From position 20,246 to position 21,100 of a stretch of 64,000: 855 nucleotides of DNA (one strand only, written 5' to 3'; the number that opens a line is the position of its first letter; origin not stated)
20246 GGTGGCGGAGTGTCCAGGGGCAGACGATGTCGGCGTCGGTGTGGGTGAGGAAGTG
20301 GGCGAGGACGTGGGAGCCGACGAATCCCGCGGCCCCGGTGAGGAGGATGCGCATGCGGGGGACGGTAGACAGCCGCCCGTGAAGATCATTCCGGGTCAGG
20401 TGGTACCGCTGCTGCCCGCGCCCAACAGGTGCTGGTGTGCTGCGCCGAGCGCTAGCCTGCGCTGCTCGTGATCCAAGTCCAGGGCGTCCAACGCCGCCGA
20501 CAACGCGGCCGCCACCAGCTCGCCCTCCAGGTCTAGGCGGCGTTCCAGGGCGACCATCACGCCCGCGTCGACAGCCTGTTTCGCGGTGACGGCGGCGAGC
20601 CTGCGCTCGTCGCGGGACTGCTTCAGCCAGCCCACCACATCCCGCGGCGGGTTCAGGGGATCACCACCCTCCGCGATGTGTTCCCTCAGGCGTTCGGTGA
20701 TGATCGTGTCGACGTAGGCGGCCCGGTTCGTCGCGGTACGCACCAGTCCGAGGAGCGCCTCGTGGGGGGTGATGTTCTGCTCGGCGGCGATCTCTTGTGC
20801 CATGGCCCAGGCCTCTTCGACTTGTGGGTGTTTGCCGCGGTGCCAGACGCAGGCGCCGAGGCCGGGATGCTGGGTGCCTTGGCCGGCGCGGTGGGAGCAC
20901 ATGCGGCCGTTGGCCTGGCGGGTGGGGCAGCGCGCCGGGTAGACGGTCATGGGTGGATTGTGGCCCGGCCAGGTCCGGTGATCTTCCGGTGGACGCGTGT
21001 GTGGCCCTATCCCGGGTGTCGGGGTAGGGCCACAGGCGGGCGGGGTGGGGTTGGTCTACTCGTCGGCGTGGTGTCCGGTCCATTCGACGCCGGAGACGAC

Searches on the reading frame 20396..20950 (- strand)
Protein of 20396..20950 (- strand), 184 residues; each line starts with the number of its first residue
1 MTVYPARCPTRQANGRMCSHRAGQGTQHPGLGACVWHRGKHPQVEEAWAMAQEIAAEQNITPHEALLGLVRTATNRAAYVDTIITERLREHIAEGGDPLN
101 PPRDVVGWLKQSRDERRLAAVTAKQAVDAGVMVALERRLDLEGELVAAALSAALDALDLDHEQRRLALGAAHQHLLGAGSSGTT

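Call 10: search_protein_families(library=pfam, proteins=[window:20396-20950:-], max_evalue=0.01)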
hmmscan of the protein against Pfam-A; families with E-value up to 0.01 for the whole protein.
window:20396-20950:- (184 aa): 0 families

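Call 13: search_protein_families(library=phrogs, proteins=[window:20396-20950:-], max_evalue=0.001)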
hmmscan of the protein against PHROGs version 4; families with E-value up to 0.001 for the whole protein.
window:20396-20950:- (184 aa): 1 family
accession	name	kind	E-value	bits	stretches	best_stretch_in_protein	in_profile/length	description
phrog_3678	-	unknown function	1.7e-08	35.6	1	105-175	138-208/213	-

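Call 41: find_related_loci(query=window:20396-20950:-, collection=viral_contigs, flank=10000)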
Query window:20396-20950:- (184 aa) in viral_contigs; peptide patterns used: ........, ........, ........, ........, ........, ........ (x = any residue, [..] = any of these).
32 stretches matched a pattern; 20 encode a relative of the query (tblastn E <= 1e-3); 20 distinct loci.
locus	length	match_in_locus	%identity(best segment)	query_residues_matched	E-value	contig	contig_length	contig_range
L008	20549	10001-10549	78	1-183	6e-94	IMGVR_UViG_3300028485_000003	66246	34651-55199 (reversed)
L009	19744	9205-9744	78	1-180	3e-91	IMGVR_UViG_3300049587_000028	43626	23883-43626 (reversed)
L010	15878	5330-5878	75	1-183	4e-88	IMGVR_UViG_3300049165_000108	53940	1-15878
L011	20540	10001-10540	74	1-180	1e-87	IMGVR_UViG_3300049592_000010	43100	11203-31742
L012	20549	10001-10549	72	1-183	6e-87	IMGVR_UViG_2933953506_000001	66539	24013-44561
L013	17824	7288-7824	76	1-179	2e-85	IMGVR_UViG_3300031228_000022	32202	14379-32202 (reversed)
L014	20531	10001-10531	74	1-176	3e-84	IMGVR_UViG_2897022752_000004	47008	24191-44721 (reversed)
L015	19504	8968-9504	78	1-179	2e-82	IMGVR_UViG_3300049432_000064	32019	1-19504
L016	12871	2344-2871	71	1-176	2e-81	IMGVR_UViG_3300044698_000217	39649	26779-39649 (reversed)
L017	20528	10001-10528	71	1-176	4e-81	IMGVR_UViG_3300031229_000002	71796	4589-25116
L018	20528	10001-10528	73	1-176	4e-81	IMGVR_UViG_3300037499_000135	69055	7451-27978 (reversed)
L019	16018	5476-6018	71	1-181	9e-81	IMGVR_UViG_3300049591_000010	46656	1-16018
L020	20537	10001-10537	73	1-179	3e-78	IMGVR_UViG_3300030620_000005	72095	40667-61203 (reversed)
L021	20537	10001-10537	73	1-179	3e-78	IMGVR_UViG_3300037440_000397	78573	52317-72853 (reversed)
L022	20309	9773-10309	66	1-179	9e-78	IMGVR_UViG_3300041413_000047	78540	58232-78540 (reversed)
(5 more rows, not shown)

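Call 43: find_homologous_proteins(query=window:20396-20950:-, max_evalue=0.001)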
Query window:20396-20950:- (184 aa): 345 proteins with E <= 0.001 among 7313 candidates; the best 120 are listed.
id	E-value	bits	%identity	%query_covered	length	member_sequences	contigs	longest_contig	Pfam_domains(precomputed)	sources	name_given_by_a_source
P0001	6.2e-116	403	100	100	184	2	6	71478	-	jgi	jgi:hypothetical protein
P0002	5.7e-91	321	82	97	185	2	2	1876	-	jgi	jgi:hypothetical protein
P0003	6.3e-90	318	78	99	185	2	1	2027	-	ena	-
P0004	3.6e-89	315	78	98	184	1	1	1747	-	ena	-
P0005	1.3e-88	314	78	99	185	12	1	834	-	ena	-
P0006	2.1e-88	313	78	99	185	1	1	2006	-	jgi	jgi:hypothetical protein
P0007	1.1e-87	310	78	97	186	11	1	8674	-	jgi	-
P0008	1.3e-87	310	79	97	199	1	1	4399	-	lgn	-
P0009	5.3e-87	308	78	98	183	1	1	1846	-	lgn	-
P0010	6.5e-87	308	78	98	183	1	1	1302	-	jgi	-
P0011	1.2e-86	307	79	97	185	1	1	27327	-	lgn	-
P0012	4.0e-86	305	77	98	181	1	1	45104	-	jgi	jgi:hypothetical protein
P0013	4.2e-86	305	77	98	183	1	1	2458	-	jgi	-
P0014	4.3e-86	305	78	97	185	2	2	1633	-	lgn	-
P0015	5.1e-86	305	80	97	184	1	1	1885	-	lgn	-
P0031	3.0e-82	293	75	97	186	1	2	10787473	-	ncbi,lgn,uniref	ncbi:hypothetical protein OHA71_06485 [Streptomyces sp. NBC_00444]|uniref:hypothetical protein n=1 T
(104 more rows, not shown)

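Call 44: find_encoding_contigs(protein=P0031, flank=10000, max_places=2)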
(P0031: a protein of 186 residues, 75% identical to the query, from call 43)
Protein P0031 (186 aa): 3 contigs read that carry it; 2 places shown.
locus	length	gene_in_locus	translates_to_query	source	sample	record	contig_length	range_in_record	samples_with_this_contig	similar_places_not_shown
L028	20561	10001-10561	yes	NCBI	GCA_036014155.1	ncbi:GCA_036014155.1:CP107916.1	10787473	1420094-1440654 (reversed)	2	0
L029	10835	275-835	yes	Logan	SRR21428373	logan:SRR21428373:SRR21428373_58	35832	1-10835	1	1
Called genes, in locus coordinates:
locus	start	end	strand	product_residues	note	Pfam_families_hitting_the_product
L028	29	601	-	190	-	-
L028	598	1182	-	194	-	PF12728:HTH_17 (weak)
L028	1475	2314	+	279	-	-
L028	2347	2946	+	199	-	PF28214:TraA-like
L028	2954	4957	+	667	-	-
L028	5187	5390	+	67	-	-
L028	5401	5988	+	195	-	PF04471:Mrr_cat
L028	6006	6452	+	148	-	-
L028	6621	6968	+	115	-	-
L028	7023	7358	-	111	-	-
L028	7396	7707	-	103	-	-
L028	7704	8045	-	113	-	-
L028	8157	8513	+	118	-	PF19474:DUF6011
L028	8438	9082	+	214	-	PF02945:Endonuclease_7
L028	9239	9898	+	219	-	-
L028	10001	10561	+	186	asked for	-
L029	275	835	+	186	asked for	-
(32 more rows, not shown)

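Call 45: search_protein_families(library=ncbifam, proteins=[window:20396-20950:-], max_evalue=0.001)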
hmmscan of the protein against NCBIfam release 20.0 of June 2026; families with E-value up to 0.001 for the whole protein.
window:20396-20950:- (184 aa): 0 families

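Call 59: predict_structure(alignment_id=A3)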
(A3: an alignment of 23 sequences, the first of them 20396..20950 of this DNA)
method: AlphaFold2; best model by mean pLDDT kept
length: 184 residues; sequences in the alignment: 23
mean_pLDDT: 78.9   pTM: 0.57
mean pLDDT of the five models: 78.9, 72.6, 70.0, 69.6, 65.4
residues with pLDDT >= 90: 56; 70-90: 81; 50-70: 38; < 50: 9
segments of 3 or more residues with pLDDT < 50: 1-4, 180-184
pLDDT, mean of each block of 10 residues (from residue 1): 50 67 68 61 77 92 90 94 95 94 92 90 82 74 78 83 83 66 40
secondary structure, 60 per line:
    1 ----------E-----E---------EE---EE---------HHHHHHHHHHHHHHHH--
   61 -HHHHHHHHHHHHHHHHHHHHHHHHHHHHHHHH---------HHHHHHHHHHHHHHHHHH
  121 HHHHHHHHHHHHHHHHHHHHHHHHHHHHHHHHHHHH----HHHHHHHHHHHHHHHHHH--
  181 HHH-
elements in order: H43-58 H62-93 H103-156 H161-178

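Call 60: search_protein_representatives(alignment_id=A3)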
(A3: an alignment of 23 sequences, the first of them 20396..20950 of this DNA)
Query: 23 sequences, 184 profile positions. Proteins with E-value up to 0.001 (for the whole library): 942; up to 1e-10: 239; up to 1e-30: 17. The best 150 are listed.
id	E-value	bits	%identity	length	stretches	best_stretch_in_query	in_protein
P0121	1.2e-69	250.1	-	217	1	3-129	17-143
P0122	2.2e-61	223.1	-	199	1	7-177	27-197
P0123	1.6e-55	204.0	-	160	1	4-113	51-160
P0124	2.2e-47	177.5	-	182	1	50-177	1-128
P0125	1.4e-44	168.4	-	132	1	53-180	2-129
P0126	2.9e-43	164.1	-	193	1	6-181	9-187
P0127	1.2e-39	152.4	-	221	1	8-182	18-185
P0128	9.1e-39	149.4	-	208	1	3-180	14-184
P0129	2.9e-36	141.2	-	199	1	10-179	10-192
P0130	5.0e-36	140.5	-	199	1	21-182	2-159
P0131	7.8e-36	139.9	-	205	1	11-181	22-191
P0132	2.4e-35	138.3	-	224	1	6-176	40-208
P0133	1.1e-34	136.1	-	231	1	8-182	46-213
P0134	1.7e-33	132.3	-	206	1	14-181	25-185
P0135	2.8e-33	131.6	-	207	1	4-178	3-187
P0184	1.1e-18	83.9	-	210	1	10-175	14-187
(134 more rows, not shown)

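Call 62: search_protein_families(library=phrogs, alignment_id=A4, max_evalue=0.001)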
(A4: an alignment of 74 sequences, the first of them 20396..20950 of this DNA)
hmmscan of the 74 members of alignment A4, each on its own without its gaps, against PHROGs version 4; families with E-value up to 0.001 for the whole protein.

A. member 1, window:20396-20950:- (184 aa): 1 family
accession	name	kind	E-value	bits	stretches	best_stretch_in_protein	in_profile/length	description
phrog_3678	-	unknown function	1.7e-08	35.6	1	105-175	138-208/213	-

B. families by the number of members that match (of 74 scanned): 3 families
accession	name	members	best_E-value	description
phrog_3678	-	74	3.5e-34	-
phrog_9231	-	2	0.00022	terminase small subunit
phrog_24195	-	1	0.00088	-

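Call 64: search_dna_similar(query=window:20396-20950:-, collection=phages, mode=protein, max_evalue=0.01, max_rows=40)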
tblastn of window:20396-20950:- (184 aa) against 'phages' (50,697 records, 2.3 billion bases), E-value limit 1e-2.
No match.

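Call 65: fold_search(model_id=the predicted structure, library=pdb)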
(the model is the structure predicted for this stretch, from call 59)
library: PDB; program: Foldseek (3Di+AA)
matches with E <= 10: 144; with E <= 0.001: 0
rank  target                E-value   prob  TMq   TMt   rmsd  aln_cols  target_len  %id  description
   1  7pci                  6.8e-01  0.08  0.15  0.10  19.4       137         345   20  BurG (holo) in complex with hydroxypyruvate-enol (8): Biosynthesis of cyclopropanol rings in bacterial toxins (released 2022-08-10)
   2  3mtt                  7.6e-01  0.66  0.40  0.45  13.7       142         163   14  Crystal structure of iSH2 domain of human p85beta, Northeast Structural Genomics Consortium Target HR5531C (released 2010-05-19)
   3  5mto_A                7.6e-01  0.23  0.21  0.32   9.9       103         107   17  N-terminal domain of the human tumor suppressor ING5 C19S mutant (released 2018-02-28)
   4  5me8_A                8.0e-01  0.30  0.26  0.39   8.6       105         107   18  N-terminal domain of the human tumor suppressor ING5 (released 2018-03-14)
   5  7pcc_A                1.0e+00  0.08  0.15  0.09  19.6       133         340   21  BurG in complex with Mg2+ and NAD+ (holo): Biosynthesis of cyclopropanol rings in bacterial toxins (released 2022-08-10)
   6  7pcn_B                1.2e+00  0.07  0.15  0.10  19.4       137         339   20  BurG (holo) in complex with gonyenediol (14), trigonic acid (6) and DMS: Biosynthesis of cyclopropanol rings in bacter (released 2022-08-10)
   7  7pco_B                1.5e+00  0.06  0.15  0.10  19.4       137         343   20  BurG E232Q mutant (holo) in complex with 2R,3R-2,3-dihydroxy-6-methyl-heptanoate (12): Biosynthesis of cyclopropanol r (released 2022-08-10)
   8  7pcc_B                1.9e+00  0.05  0.15  0.09  19.6       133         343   21  BurG in complex with Mg2+ and NAD+ (holo): Biosynthesis of cyclopropanol rings in bacterial toxins (released 2022-08-10)
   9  7q07                  2.1e+00  0.04  0.14  0.09  21.4       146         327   16  Ketol-acid reductoisomerase from Methanothermococcus thermolithotrophicus in the open state with NADP and tartrate (released 2021-12-08)
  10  7pcl_B                2.2e+00  0.05  0.15  0.09  19.5       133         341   21  BurG (holo) in complex with 2-hydroxy-2-(hydroxy(isopropyl)amino)acetate (11): Biosynthesis of cyclopropanolrings in b (released 2022-08-10)
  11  6b87_B                2.3e+00  0.35  0.33  0.57   7.5       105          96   14  Crystal structure of transmembrane protein TMHC2_E (released 2018-03-14)
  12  6sqz_D                2.3e+00  0.14  0.25  0.35  10.1       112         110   13  Mouse dCTPase in complex with dCMPNPP (released 2020-01-29)
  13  3qe6_B                2.3e+00  0.06  0.21  0.16  14.3       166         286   15  Mouse PACSIN 3 F-BAR domain structure (released 2012-01-25)
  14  6b87_A                2.5e+00  0.33  0.33  0.54   7.7       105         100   14  Crystal structure of transmembrane protein TMHC2_E (released 2018-03-14)
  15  5j9w_H                2.6e+00  0.23  0.31  0.45  10.5       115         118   15  Crystal structure of the NuA4 core complex (released 2016-10-26)
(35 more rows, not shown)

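Call 68: fold_search(model_id=the predicted structure, library=viral)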
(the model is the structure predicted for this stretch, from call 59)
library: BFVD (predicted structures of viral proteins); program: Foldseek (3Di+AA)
matches with E <= 10: 282; with E <= 0.001: 0
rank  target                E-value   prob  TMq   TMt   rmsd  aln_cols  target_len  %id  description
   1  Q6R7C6                7.1e-01  0.33  0.30  0.16  14.0       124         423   11  Putative transmembrane protein ORF103 [Ostreid herpesvirus 1 (isolate France)]
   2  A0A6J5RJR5            7.9e-01  0.13  0.26  0.13  15.1       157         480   13  Uncharacterized protein [uncultured Caudovirales phage]
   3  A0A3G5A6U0            1.1e+00  0.72  0.38  0.53   8.2       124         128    6  Uncharacterized protein [Harvfovirus sp.]
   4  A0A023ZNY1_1          1.1e+00  0.08  0.23  0.05  23.7       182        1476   14  (no name in the UniProt tables at hand)
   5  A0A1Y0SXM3            1.1e+00  0.75  0.40  0.65   8.2       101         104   18  Uncharacterized protein [Pseudomonas phage Noxifer]
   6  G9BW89                1.1e+00  0.15  0.23  0.18  15.3       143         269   15  (no name in the UniProt tables at hand)
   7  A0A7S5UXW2            1.3e+00  0.18  0.29  0.32  16.4       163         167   12  Uncharacterized protein [Rhizobium phage RHph_Y65]
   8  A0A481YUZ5            1.3e+00  0.38  0.35  0.18  15.2       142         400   18  Uncharacterized protein [Marseillevirus LCMAC103]
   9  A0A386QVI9            1.4e+00  0.21  0.24  0.33  11.1       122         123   11  p14 [Tea plant necrotic ring blotch virus]
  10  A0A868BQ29            1.4e+00  0.20  0.15  0.33  11.2        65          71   14  (no name in the UniProt tables at hand)
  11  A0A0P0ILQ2            1.7e+00  0.10  0.25  0.12  16.1       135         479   15  Internal (Core) protein [Pbunalikevirus phiFenriz]
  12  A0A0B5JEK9            1.7e+00  0.07  0.23  0.16  29.4       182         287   20  Uncharacterized protein [Pandoravirus inopinatum]
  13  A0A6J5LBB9            1.8e+00  0.21  0.30  0.36  14.4       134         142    7  Uncharacterized protein [uncultured Caudovirales phage]
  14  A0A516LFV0            1.8e+00  0.18  0.25  0.29   7.4       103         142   13  (no name in the UniProt tables at hand)
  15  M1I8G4                1.8e+00  0.12  0.29  0.28  24.7       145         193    9  (no name in the UniProt tables at hand)
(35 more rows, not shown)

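Call 69: search_dna_similar(query=P0129, collection=phages, mode=protein, max_evalue=0.001, max_rows=40)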
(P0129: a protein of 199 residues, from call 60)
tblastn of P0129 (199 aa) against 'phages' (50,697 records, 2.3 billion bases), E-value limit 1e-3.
Records with a match: 14; places in all: 14; records where one place covers at least 80% of the query: 3.
Best place of each record, by identity: <60% 14.
By first word of the organism name: Streptomyces 11; Arthrobacter 3.
By host as written in the record: Streptomyces griseus ATCC 10137 10; Arthrobacter globiformis NRRL B-2979 SEA 2; Arthrobacter globiformis B-2979 1; Streptomyces scabiei RL-34 1.
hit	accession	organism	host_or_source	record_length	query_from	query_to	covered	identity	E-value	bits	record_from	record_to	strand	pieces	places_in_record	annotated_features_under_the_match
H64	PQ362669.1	Arthrobacter phage Kukla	Arthrobacter globiformis B-2979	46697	2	177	88%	28.1%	5e-5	49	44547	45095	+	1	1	82: hypothetical protein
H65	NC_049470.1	Arthrobacter phage TripleJ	Arthrobacter globiformis NRRL B-2979 SEA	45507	6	177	86%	27.6%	6e-6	52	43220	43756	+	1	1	81: hypothetical protein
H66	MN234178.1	Arthrobacter phage TripleJ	Arthrobacter globiformis NRRL B-2979 SEA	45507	6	177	86%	27.6%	6e-6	52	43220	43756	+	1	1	81: hypothetical protein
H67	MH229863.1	Streptomyces phage JackieB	Streptomyces griseus ATCC 10137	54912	53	178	63%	31.5%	9e-6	51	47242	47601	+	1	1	66: hypothetical protein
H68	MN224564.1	Streptomyces phage Araceli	Streptomyces griseus ATCC 10137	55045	53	178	63%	31.5%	9e-6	51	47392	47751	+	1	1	65: hypothetical protein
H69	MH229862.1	Streptomyces phage Henoccus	Streptomyces griseus ATCC 10137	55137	53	178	63%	31.5%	9e-6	51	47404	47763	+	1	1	66: hypothetical protein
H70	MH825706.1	Streptomyces phage Microdon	Streptomyces scabiei RL-34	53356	53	178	63%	29.4%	9e-6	51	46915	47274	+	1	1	64: hypothetical protein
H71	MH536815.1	Streptomyces phage Crosby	Streptomyces griseus ATCC 10137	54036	53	178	63%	29.4%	9e-6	51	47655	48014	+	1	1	67: hypothetical protein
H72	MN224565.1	Streptomyces phage Intolerant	Streptomyces griseus ATCC 10137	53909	53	178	63%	29.4%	2e-5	50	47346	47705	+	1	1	63: hypothetical protein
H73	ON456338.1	Streptomyces phage Stuff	Streptomyces griseus ATCC 10137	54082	53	178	63%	29.4%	2e-5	50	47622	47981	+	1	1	65: hypothetical protein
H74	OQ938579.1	Streptomyces phage Bogota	Streptomyces griseus ATCC 10137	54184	53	178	63%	29.4%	2e-5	50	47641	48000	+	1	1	66: hypothetical protein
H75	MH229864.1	Streptomyces phage UNTPL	Streptomyces griseus ATCC 10137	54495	53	178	63%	29.4%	2e-5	50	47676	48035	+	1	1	67: hypothetical protein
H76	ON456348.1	Streptomyces phage Marky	Streptomyces griseus ATCC 10137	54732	59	199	71%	25.8%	4e-5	49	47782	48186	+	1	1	68: hypothetical protein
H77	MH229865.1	Streptomyces phage LazerLemon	Streptomyces griseus ATCC 10137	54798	59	178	60%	29.2%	4e-5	49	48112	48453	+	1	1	66: hypothetical protein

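Call 70: get_annotated_region(hit=H65, flank=4000)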
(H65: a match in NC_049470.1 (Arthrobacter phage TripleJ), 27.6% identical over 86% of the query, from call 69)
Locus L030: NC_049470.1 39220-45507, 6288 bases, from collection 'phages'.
description: Arthrobacter phage TripleJ, complete genome.
organism: Arthrobacter phage TripleJ (NCBI taxid 2599838)
taxonomy: Viruses; Duplodnaviria; Heunggongvirae; Uroviricota; Caudoviricetes; Triplejayvirus; Triplejayvirus tripleJ
host: Arthrobacter globiformis NRRL B-2979 SEA; source: soil; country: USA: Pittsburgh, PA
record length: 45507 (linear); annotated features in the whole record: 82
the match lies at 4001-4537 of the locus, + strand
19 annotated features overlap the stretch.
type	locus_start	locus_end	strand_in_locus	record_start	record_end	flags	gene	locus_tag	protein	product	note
CDS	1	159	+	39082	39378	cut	64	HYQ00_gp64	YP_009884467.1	hypothetical protein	-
CDS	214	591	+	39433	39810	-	65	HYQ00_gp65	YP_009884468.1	RusA-like Holliday junction resolvase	RusA-like resolvase (endonuclease)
CDS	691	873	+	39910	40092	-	66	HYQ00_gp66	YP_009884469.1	hypothetical protein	-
CDS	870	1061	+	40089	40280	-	67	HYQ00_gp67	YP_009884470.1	hypothetical protein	-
CDS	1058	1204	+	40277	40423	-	68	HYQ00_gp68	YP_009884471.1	hypothetical protein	-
CDS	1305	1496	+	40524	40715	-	69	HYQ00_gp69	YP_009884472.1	hypothetical protein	-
CDS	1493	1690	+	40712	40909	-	70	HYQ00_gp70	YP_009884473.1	hypothetical protein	-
CDS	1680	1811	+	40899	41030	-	71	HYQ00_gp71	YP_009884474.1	hypothetical protein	-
CDS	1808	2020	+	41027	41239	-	72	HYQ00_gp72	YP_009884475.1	hypothetical protein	-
CDS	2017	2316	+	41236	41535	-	73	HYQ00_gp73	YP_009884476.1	hypothetical protein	-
CDS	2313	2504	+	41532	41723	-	74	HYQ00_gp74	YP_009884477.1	hypothetical protein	-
CDS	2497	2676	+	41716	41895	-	75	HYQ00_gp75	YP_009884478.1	hypothetical protein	-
CDS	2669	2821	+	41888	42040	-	76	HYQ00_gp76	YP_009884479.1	hypothetical protein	-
CDS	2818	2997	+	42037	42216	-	77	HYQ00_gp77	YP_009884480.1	hypothetical protein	-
CDS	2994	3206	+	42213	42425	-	78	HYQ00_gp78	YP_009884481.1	hypothetical protein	-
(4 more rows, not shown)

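Call 72: get_annotated_region(hit=H67, flank=8000)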
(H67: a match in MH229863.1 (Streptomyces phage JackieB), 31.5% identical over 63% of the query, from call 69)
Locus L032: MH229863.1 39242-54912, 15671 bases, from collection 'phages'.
description: Streptomyces phage JackieB, complete genome.
organism: Streptomyces phage JackieB (NCBI taxid 2201347)
taxonomy: Viruses; Duplodnaviria; Heunggongvirae; Uroviricota; Caudoviricetes
host: Streptomyces griseus ATCC 10137; source: soil; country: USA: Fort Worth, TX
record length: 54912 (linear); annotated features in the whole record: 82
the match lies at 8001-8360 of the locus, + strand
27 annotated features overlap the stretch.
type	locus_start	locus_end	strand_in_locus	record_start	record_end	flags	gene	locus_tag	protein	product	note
CDS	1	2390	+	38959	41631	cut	56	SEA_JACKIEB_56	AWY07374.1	DNA primase/polymerase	-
CDS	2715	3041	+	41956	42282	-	57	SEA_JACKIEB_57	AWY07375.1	hypothetical protein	-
CDS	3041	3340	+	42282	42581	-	58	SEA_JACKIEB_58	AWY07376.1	HicA-like toxin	toxin in toxin/antitoxin system, HicA-like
CDS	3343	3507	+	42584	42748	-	59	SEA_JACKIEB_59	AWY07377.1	hypothetical protein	-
CDS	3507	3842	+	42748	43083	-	60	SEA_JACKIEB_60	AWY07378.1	nucleotide pyrophosphohydrolase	MazG nucleotide pyrophosphohydrolase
CDS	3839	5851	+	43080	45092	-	61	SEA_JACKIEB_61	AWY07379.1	DNA polymerase I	-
CDS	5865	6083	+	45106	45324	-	62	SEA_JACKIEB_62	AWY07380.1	hypothetical protein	-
CDS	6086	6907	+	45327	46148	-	63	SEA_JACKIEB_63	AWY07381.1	hypothetical protein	-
CDS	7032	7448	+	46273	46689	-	64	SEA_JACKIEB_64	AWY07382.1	hypothetical protein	-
CDS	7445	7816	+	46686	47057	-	65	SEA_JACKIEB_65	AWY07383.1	hypothetical protein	-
CDS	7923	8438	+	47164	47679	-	66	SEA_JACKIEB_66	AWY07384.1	hypothetical protein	-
CDS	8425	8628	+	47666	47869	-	67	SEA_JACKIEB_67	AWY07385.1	hypothetical protein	-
CDS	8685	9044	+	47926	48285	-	68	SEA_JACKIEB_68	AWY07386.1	hypothetical protein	-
CDS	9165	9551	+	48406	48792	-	69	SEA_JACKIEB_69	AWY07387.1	hypothetical protein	-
CDS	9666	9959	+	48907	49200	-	70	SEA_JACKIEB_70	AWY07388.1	hypothetical protein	-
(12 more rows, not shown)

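Call 73: search_protein_families(library=pfam, alignment_id=A4, max_evalue=0.01)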
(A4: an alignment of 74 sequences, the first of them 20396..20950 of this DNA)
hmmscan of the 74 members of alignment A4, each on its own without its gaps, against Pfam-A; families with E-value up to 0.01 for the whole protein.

A. member 1, window:20396-20950:- (184 aa): 0 families

B. families by the number of members that match (of 74 scanned): 2 families
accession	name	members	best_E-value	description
PF25528.1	DUF7917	1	0.0018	Domain of unknown function (DUF7917)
PF09102.15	Exotox-A_target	1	0.0079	Exotoxin A, targeting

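Call 112: find_encoding_contigs(protein=P0129, flank=7000, max_places=2)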
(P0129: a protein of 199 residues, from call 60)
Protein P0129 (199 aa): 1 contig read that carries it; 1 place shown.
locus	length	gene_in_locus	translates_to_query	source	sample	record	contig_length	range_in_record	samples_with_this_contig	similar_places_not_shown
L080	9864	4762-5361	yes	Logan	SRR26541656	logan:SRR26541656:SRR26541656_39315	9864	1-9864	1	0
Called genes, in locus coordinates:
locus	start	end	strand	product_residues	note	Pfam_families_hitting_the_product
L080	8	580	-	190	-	-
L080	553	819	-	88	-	-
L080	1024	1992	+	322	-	PF09250:Prim-Pol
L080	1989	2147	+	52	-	-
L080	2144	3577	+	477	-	PF08706:D5_N, PF19263:DUF5906 (weak)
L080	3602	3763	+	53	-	-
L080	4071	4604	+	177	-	-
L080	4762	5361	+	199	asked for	-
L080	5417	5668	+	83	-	PF16945:Phage_r1t_holin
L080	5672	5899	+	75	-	-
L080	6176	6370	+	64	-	-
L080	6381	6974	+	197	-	-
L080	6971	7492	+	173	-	-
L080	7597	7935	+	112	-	-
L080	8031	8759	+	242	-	PF25283:DUF7873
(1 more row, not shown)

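Call 113: find_encoding_contigs(protein=P0184, flank=7000, max_places=2)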
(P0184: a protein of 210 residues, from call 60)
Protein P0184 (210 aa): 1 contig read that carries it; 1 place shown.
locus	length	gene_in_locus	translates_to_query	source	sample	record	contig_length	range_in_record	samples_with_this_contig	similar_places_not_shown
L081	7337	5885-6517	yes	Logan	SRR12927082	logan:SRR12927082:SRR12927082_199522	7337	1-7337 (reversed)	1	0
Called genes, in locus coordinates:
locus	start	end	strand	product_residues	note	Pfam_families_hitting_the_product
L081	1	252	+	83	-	?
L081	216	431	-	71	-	-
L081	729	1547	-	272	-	-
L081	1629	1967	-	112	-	-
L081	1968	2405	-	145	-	-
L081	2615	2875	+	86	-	-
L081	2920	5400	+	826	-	PF09250:Prim-Pol, PF08706:D5_N, PF19263:DUF5906 (weak)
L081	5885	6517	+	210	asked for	-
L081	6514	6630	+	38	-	-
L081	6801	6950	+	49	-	-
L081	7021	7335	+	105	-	?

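Call 114: find_encoding_contigs(protein=P0127, flank=8000, max_places=2)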
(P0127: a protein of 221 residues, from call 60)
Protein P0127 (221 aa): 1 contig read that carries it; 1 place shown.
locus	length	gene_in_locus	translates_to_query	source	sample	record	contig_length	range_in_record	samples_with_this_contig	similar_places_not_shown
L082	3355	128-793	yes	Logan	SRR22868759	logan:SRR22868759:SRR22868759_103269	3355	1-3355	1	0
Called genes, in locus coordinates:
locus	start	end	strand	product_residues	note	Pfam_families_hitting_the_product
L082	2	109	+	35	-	?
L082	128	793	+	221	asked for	-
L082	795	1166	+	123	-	-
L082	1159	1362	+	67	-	-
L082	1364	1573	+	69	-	-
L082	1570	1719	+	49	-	-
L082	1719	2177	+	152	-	-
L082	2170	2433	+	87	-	-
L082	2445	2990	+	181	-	-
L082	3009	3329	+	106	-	-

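Call 115: find_encoding_contigs(protein=P0135, flank=8000, max_places=2)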
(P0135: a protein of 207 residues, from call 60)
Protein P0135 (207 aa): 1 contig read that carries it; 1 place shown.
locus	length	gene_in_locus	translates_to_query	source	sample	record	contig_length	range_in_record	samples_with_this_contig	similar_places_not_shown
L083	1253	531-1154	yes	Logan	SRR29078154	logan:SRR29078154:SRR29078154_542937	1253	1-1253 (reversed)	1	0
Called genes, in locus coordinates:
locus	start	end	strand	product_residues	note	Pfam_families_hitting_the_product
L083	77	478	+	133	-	-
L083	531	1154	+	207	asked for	-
